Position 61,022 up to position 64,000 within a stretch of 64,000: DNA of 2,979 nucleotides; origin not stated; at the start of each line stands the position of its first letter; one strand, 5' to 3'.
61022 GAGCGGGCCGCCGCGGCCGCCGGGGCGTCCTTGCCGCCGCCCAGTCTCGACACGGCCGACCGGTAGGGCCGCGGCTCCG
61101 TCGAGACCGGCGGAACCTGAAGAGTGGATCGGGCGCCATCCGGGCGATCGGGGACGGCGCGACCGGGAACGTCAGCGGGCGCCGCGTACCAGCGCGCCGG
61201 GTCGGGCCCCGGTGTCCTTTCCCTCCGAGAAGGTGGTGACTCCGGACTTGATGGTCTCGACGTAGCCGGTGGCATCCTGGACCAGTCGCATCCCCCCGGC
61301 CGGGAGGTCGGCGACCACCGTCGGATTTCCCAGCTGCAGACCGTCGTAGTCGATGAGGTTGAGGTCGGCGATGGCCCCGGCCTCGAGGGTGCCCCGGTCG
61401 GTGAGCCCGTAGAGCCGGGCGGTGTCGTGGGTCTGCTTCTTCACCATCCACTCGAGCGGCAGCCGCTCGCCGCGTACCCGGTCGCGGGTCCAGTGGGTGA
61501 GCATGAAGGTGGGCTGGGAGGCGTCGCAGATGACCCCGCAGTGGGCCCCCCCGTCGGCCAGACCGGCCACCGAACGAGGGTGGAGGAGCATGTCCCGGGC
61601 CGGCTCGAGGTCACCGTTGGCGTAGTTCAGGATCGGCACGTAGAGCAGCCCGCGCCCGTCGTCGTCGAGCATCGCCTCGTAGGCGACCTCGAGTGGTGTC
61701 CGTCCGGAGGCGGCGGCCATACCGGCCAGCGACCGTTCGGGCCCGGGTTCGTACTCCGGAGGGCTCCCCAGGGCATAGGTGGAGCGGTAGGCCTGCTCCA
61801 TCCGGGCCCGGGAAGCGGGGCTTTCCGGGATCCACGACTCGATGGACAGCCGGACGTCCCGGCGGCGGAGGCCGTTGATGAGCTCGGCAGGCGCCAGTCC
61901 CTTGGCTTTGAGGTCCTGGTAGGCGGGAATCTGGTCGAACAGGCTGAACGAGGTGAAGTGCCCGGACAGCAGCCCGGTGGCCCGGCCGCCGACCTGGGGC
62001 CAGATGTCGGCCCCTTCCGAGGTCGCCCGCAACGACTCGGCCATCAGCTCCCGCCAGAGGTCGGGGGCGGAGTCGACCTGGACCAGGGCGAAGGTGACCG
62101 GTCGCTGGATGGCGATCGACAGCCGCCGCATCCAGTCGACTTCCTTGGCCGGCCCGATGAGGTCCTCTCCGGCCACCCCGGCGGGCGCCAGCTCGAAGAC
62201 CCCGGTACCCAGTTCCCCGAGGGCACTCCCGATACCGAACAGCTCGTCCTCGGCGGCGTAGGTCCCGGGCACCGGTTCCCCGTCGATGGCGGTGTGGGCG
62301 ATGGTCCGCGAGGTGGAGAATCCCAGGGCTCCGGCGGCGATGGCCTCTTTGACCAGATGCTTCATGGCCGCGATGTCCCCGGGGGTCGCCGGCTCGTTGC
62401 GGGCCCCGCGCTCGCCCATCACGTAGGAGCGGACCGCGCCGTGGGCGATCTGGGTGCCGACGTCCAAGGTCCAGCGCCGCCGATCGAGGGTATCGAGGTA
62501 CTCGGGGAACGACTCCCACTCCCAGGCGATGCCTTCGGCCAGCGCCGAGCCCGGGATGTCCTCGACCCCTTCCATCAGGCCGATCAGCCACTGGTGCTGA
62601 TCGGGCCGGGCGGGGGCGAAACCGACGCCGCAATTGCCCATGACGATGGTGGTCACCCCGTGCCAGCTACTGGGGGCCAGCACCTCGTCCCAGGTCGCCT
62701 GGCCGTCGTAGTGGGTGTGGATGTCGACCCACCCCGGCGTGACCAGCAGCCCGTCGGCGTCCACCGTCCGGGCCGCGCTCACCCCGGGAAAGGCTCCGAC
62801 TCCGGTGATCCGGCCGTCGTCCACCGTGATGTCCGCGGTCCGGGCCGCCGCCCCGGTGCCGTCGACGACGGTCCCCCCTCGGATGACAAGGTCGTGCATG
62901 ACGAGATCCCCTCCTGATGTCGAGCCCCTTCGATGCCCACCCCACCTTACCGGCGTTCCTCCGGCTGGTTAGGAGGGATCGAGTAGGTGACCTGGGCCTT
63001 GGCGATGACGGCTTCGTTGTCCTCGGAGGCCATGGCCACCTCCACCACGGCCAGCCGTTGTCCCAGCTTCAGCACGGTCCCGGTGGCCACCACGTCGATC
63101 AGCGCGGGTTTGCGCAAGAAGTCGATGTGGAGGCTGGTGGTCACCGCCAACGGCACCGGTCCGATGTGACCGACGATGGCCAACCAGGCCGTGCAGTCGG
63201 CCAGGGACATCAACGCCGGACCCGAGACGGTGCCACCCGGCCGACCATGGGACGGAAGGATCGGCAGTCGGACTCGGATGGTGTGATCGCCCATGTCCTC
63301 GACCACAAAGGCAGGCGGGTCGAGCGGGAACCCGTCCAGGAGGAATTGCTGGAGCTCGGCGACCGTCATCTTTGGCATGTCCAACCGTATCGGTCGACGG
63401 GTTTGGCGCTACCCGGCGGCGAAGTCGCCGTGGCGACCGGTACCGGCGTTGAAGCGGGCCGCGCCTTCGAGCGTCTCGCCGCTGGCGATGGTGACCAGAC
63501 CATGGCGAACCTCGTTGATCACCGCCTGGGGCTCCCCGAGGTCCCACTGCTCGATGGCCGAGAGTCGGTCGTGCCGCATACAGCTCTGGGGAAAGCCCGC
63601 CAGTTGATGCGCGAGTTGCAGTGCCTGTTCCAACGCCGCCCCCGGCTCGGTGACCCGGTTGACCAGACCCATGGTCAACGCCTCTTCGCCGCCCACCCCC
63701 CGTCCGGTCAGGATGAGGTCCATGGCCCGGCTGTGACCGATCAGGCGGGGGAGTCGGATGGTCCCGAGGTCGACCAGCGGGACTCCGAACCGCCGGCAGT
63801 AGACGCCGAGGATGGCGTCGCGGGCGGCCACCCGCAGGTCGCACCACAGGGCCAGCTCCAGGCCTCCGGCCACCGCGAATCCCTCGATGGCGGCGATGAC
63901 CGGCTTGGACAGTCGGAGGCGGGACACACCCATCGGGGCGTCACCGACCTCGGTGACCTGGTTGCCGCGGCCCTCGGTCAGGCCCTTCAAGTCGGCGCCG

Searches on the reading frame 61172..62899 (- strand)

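Call 95: search_protein_families(library=pfam, proteins=[window:61172-62899:-], max_evalue=0.00001)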
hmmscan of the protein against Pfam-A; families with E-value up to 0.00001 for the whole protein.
window:61172-62899:- (575 aa): 2 families
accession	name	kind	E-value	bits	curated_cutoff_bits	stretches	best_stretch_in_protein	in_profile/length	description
PF07969.17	Amidohydro_3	-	9.4e-49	167.6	29.7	1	44-556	1-471/472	Amidohydrolase family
PF01979.26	Amidohydro_1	-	4.9e-07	29.8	25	0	471-535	264-333/345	Amidohydrolase family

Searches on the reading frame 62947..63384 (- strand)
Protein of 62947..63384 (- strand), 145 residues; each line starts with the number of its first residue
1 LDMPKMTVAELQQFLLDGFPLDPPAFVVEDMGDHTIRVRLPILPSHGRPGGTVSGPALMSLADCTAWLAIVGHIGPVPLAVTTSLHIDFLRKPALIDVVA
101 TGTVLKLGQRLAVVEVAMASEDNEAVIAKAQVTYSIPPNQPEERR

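Call 95: search_protein_families(library=pfam, proteins=[window:62947-63384:-], max_evalue=0.00001)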
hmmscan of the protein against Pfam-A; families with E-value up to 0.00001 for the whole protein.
window:62947-63384:- (145 aa): 1 family
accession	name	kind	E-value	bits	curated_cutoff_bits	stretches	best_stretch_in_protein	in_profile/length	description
PF03061.28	4HBT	-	1.8e-12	47.8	20.6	1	50-125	1-77/79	Thioesterase superfamily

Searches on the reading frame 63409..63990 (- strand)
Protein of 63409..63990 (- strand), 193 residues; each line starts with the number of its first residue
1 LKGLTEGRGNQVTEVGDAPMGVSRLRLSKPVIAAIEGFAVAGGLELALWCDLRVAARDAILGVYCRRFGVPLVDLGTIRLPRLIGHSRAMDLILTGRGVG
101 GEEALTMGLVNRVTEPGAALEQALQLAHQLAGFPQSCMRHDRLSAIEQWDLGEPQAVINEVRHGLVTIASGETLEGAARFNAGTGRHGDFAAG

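Call 95: search_protein_families(library=pfam, proteins=[window:63409-63990:-], max_evalue=0.00001)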
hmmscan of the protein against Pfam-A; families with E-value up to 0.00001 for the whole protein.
window:63409-63990:- (193 aa): 1 family
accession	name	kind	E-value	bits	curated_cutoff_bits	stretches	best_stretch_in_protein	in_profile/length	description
PF00378.25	ECH_1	-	2.6e-25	89.7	27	1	27-139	87-199/251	Enoyl-CoA hydratase/isomerase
